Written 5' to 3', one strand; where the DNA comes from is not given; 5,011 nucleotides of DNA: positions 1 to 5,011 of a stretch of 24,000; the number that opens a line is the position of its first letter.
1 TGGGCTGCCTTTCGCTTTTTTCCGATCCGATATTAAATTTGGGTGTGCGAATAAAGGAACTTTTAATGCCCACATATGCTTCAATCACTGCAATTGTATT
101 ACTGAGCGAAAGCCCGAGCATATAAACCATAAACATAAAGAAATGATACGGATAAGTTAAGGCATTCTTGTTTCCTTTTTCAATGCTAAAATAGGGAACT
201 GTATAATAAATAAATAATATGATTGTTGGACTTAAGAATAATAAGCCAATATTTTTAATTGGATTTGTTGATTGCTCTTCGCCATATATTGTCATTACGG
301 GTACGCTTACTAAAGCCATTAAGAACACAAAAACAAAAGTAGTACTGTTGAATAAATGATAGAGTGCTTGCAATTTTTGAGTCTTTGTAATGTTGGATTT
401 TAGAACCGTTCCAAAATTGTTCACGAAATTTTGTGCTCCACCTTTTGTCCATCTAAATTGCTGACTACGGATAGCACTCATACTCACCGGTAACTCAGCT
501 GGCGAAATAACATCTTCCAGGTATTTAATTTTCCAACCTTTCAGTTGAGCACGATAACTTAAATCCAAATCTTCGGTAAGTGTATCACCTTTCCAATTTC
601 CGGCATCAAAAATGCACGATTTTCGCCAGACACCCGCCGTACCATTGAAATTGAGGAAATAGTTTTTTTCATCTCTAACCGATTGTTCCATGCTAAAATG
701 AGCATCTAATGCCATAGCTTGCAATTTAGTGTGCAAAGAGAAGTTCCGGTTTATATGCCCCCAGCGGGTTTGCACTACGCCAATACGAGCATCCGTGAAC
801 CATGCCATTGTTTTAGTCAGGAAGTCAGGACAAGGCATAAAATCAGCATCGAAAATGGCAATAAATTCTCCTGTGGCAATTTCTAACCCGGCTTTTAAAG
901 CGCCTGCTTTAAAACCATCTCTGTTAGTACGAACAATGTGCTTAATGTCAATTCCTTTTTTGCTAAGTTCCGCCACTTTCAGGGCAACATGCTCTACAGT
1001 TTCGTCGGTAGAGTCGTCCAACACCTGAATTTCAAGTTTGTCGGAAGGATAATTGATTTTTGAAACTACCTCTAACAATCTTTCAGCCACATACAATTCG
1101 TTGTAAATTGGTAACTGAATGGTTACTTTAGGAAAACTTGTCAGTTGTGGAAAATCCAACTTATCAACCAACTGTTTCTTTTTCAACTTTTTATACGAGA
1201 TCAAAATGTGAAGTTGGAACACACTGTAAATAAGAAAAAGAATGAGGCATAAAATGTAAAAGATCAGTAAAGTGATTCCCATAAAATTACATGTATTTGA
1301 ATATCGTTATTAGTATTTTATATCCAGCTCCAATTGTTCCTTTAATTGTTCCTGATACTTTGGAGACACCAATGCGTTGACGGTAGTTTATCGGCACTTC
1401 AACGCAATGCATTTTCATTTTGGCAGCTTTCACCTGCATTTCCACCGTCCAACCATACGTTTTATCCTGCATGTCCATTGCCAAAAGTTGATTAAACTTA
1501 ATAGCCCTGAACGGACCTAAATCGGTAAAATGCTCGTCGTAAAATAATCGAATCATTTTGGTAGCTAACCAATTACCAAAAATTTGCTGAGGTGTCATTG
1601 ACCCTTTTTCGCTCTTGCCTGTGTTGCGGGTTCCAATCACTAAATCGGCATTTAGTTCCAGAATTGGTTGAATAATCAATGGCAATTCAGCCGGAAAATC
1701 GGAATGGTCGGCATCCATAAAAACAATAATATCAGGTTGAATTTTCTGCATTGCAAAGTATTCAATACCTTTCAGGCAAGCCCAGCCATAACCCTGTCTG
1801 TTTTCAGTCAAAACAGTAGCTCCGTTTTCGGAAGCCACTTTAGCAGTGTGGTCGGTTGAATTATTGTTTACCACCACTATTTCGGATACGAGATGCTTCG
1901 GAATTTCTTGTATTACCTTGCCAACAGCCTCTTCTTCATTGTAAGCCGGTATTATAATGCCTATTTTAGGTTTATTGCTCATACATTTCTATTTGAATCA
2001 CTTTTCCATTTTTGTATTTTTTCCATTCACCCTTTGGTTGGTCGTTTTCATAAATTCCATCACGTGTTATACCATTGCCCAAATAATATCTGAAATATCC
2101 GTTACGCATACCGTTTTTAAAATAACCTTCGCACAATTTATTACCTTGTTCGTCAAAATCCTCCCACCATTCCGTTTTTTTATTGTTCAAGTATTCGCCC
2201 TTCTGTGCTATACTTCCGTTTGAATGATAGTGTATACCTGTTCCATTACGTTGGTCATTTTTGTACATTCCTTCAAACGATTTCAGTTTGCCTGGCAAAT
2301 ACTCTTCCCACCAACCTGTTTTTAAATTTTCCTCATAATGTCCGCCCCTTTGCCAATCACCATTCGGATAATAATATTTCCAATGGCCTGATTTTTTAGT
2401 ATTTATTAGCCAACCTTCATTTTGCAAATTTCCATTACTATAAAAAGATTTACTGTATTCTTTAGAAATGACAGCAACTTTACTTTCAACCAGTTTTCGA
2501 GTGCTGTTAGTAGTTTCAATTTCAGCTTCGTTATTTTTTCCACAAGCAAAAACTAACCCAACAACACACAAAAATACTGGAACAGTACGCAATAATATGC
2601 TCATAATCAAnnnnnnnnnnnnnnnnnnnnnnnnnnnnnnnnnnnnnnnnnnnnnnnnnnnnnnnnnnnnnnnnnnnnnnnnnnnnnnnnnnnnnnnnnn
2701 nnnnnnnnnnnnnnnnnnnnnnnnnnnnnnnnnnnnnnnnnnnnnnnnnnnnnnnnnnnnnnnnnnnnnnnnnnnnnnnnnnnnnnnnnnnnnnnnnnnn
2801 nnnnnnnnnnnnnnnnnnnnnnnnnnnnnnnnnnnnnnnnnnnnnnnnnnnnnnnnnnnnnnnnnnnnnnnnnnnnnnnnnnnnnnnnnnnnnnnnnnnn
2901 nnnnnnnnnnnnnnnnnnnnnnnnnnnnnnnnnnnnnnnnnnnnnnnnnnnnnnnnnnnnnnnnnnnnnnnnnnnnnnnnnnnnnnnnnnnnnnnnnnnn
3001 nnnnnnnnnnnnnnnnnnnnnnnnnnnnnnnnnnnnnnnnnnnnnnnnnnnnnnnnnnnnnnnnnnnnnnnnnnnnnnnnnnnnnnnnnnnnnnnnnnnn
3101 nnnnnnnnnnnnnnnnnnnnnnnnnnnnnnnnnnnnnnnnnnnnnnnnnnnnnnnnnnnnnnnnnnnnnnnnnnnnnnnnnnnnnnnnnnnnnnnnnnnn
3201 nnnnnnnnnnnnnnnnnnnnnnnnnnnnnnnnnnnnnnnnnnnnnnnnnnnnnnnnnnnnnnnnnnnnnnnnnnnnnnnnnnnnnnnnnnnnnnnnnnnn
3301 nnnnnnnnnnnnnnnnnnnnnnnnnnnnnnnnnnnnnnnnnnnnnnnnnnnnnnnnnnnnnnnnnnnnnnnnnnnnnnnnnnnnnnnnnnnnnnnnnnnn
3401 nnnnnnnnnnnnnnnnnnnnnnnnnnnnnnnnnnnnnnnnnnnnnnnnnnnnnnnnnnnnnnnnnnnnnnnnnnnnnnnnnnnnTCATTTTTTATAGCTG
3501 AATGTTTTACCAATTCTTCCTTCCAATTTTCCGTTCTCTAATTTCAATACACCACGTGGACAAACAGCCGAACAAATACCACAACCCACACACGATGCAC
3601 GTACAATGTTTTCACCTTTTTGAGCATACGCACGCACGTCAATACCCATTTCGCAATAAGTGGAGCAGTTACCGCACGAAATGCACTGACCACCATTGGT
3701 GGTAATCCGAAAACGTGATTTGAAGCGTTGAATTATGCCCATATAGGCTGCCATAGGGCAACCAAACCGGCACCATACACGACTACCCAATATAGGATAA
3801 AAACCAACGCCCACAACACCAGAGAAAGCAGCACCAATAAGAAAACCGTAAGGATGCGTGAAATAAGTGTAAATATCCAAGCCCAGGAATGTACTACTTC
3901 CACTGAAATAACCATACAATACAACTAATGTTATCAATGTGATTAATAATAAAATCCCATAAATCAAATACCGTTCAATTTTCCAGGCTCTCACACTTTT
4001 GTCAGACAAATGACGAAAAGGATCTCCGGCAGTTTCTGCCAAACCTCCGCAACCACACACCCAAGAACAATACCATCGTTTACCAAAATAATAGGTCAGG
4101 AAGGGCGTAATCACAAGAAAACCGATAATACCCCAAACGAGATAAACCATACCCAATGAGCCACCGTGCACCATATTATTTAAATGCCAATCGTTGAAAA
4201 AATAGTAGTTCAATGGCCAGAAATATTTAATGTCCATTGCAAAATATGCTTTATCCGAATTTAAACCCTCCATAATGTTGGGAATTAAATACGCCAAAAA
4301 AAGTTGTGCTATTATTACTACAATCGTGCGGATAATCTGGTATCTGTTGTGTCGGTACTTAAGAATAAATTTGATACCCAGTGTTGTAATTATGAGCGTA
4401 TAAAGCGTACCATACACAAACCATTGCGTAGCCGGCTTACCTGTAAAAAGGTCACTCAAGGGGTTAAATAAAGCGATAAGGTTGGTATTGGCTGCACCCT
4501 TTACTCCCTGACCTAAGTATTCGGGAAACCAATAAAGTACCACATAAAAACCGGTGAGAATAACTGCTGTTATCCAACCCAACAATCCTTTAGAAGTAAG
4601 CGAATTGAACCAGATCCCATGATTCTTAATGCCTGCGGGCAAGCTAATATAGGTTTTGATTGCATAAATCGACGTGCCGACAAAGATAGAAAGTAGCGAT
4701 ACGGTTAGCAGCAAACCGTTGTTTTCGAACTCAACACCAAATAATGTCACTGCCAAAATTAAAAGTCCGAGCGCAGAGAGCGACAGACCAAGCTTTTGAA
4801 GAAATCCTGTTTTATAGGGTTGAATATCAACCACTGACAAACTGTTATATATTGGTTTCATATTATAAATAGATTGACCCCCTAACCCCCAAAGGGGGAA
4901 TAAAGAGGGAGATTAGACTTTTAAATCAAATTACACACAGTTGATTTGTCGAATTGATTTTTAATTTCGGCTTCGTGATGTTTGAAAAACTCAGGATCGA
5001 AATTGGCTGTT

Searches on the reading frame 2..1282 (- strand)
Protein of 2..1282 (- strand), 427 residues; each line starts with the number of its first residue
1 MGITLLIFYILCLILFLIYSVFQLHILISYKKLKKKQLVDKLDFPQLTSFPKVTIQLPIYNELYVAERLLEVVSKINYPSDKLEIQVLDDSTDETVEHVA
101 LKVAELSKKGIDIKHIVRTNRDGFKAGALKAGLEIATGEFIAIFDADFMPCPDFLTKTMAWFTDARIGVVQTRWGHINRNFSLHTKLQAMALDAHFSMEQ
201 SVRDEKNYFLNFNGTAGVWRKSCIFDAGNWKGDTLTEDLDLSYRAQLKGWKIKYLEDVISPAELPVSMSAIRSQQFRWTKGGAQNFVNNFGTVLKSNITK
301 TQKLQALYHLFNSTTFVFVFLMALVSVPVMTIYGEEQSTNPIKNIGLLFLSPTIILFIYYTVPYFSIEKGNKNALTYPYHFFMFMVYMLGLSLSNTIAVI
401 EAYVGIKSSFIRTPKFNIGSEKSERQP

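Call 7: search_protein_families(library=pfam, proteins=[window:2-1282:-])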
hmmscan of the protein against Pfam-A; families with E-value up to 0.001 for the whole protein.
window:2-1282:- (427 aa): 4 families
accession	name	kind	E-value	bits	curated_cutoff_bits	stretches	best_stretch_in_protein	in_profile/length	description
PF13641.12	Glyco_tranf_2_3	-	7.1e-23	82.3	27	1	51-281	1-230/230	Glycosyltransferase like family 2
PF00535.33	Glycos_transf_2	-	4.2e-18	66.3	23.3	1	56-219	3-160/168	Glycosyl transferase family 2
PF13632.12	Glyco_trans_2_3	-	3.6e-15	56.8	27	1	141-358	2-188/198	Glycosyl transferase family group 2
PF13506.12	Glyco_transf_21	-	1.1e-06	28.6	21.7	1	125-280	18-174/174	Glycosyl transferase family 21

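Call 8: search_protein_families(library=ncbifam, proteins=[window:2-1282:-])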
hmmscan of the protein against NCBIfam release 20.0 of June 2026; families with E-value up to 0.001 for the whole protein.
window:2-1282:- (427 aa): 18 families
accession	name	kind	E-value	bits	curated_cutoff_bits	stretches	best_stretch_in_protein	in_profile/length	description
TIGR03030.1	CelA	equivalog_domain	1.5e-33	115.8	699.1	1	11-320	94-410/714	UDP-forming cellulose synthase catalytic subunit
TIGR03937.1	PgaC_IcaA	equivalog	1.7e-31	109.6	422.3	1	27-377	21-364/407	poly-beta-1,6-N-acetyl-D-glucosamine synthase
NF008558.0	PRK11498.1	equivalog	2.7e-27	95.1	992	1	47-325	269-545/872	UDP-forming cellulose synthase catalytic subunit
TIGR03965.1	mycofact_glyco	equivalog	7.5e-17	61.3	280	1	47-254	70-272/467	mycofactocin biosynthesis glycosyltransferase MftF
TIGR03111.1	glyc2_xrt_Gpos1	hypoth_equivalog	8.2e-13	47.9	363.95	1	3-402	4-407/439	TIGR03111 family XrtG-associated glycosyltransferase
NF041875.1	EPS_EpsD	equivalog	1.5e-10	41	370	1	55-258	3-202/325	exopolysaccharide biosynthesis glycosyltransferase EpsD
NF041865.1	EpsU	equivalog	6e-10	38.7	700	1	49-300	37-282/394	exopolysaccharide biosynthesis GT2 family glycosyltransferase EpsU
TIGR03472.1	HpnI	equivalog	1.2e-08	34.2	310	1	10-360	6-347/373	bacteriohopanetetrol glucosamine biosynthesis glycosyltransferase HpnI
TIGR04242.1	nodulat_NodC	equivalog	4.1e-08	32.6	550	1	40-282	37-284/395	chitooligosaccharide synthase NodC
NF053846.1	glyco_with_XrtP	equivalog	2.6e-07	29.7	520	1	229-335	246-351/440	XrtP-associated glycosyltransferase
NF047588.1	GlcsyltransPgfSStrep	equivalog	9.2e-07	28.4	500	1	52-165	2-113/308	glycosyltransferase PgfS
NF047683.1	TeichurnBiosyTuaG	equivalog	1.3e-06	28.3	400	1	51-181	6-130/252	teichuronic acid biosynthesis protein TuaG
NF007482.0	PRK10073.1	equivalog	4.9e-06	25.8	423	1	49-171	4-119/334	glycosyltransferase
TIGR03469.1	HpnB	hypoth_equivalog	1.4e-05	24.4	379.25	1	37-161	27-159/386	hopene-associated glycosyltransferase HpnB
NF007986.1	PRK10714.1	equivalog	1.9e-05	23.8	529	1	50-186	5-136/316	undecaprenyl-phosphate 4-deoxy-4-formamido-L-arabinose transferase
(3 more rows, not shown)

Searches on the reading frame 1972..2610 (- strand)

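Call 7: search_protein_families(library=pfam, proteins=[window:1972-2610:-])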
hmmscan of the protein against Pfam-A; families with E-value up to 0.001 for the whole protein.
window:1972-2610:- (212 aa): 1 family
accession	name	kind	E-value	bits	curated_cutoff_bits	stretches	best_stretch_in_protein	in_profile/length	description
PF07661.19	MORN_2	-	1.3e-05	25.3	29.6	0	121-142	1-22/22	MORN repeat variant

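Call 8: search_protein_families(library=ncbifam, proteins=[window:1972-2610:-])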
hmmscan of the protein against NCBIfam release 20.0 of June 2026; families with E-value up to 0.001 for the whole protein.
window:1972-2610:- (212 aa): 1 family
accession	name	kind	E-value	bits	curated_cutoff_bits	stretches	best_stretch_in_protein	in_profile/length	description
NF033566.1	adhes_LIC20035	equivalog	1.9e-09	36.9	250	1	113-207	156-256/434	LIC20035 family adhesin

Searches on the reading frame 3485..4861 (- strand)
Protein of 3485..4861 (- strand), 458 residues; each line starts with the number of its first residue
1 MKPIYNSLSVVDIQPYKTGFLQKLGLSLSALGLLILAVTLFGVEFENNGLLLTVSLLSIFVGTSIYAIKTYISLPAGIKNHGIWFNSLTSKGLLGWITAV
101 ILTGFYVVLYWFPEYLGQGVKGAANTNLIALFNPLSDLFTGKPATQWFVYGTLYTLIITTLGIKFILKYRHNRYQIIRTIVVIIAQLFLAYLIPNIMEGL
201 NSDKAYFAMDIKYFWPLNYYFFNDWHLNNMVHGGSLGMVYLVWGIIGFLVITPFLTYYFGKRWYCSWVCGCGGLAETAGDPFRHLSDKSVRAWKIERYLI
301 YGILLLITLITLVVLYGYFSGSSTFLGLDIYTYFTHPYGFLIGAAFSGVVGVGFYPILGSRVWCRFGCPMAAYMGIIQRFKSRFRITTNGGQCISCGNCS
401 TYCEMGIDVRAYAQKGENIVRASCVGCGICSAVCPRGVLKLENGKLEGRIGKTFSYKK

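Call 7: search_protein_families(library=pfam, proteins=[window:3485-4861:-])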
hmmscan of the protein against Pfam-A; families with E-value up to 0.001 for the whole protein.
window:3485-4861:- (458 aa): 9 families
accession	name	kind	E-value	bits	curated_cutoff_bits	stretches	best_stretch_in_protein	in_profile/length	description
PF14697.11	Fer4_21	-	1.2e-07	32.1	35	1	391-437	6-55/59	4Fe-4S dicluster domain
PF13187.11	Fer4_9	-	1.6e-07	31.7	27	1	392-438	1-51/52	4Fe-4S dicluster domain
PF12838.12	Fer4_7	-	8.6e-07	29.8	27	1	392-438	1-52/52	4Fe-4S dicluster domain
PF12801.12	Fer4_5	-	2.3e-06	27.9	22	1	247-284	6-43/48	4Fe-4S binding domain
PF13237.11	Fer4_10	-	2.5e-06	27.7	25.5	1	388-435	4-53/53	4Fe-4S dicluster domain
PF00037.32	Fer4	-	0.00014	22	21.1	1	421-439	5-23/24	4Fe-4S binding domain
PF12837.12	Fer4_6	-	0.00017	21.8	25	1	419-439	4-24/24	4Fe-4S binding domain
PF13534.11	Fer4_17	-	0.00019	22.4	22.2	0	420-438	42-60/61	4Fe-4S dicluster domain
PF13183.11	Fer4_8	-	0.00053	20.9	27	0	423-437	53-67/68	4Fe-4S dicluster domain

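Call 8: search_protein_families(library=ncbifam, proteins=[window:3485-4861:-])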
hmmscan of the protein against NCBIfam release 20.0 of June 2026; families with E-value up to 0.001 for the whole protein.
window:3485-4861:- (458 aa): 25 families
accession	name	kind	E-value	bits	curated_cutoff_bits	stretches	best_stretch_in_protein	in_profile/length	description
TIGR02163.1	napH_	subfamily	2.1e-18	66.8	213.05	1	244-442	62-254/255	NapH/MauN family ferredoxin-type protein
NF007013.0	PRK09477.1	equivalog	4.5e-15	55.5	234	1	242-443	83-278/286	quinol dehydrogenase ferredoxin subunit NapH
NF042909.1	FMH_DH_FwdF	exception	4.2e-06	26.1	375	1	363-452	232-324/336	tungsten-dependent formylmethanofuran dehydrogenase subunit FwdF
TIGR03287.1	methan_mark_16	hypoth_equivalog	4.2e-06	25.5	363.95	1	383-447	294-355/391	methanogenesis marker 16 metalloprotein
TIGR02179.1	PorD_KorD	subfamily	4.5e-06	26.7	60.05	1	389-441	23-74/78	2-oxoacid:acceptor oxidoreductase, delta subunit, pyruvate/2-ketoisovalerate family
NF040864.1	HgcB_ferredoxin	equivalog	7.5e-06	25.7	99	1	420-446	12-38/93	mercury methylation ferredoxin HgcB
NF040770.1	hetero_SS_HdrA2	exception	1.4e-05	23.5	1100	1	390-443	576-627/777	CoB-CoM heterodisulfide reductase HdrA2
NF038196.1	ferrodoxin_EFR1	subfamily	1.8e-05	24.9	75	1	418-446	180-208/242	EFR1 family ferrodoxin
NF006221.0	PRK08348.1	subfamily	1.8e-05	24.5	124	1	382-442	35-95/136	NADH-plastoquinone oxidoreductase subunit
NF006183.0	PRK08318.1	equivalog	1.8e-05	23.7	335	1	389-443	340-399/422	NAD-dependent dihydropyrimidine dehydrogenase subunit PreA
TIGR04395.1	cutC_activ_rSAM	equivalog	2.6e-05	23.7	360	1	378-441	41-105/309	choline TMA-lyase-activating enzyme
NF040684.1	PorD_Arch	equivalog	2.7e-05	24.2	120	1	384-441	25-81/85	pyruvate synthase subunit PorD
NF043039.1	HgcAB_like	equivalog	4.5e-05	23.2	285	1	259-439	179-349/350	HgcAB-like fusion protein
TIGR02936.1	fdxN_nitrog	equivalog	8.3e-05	22.6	80.55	1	417-449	16-48/91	ferredoxin III, nif-specific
NF007204.0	PRK09625.1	equivalog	9.2e-05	22.5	125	1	389-436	57-103/133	pyruvate flavodoxin oxidoreductase subunit delta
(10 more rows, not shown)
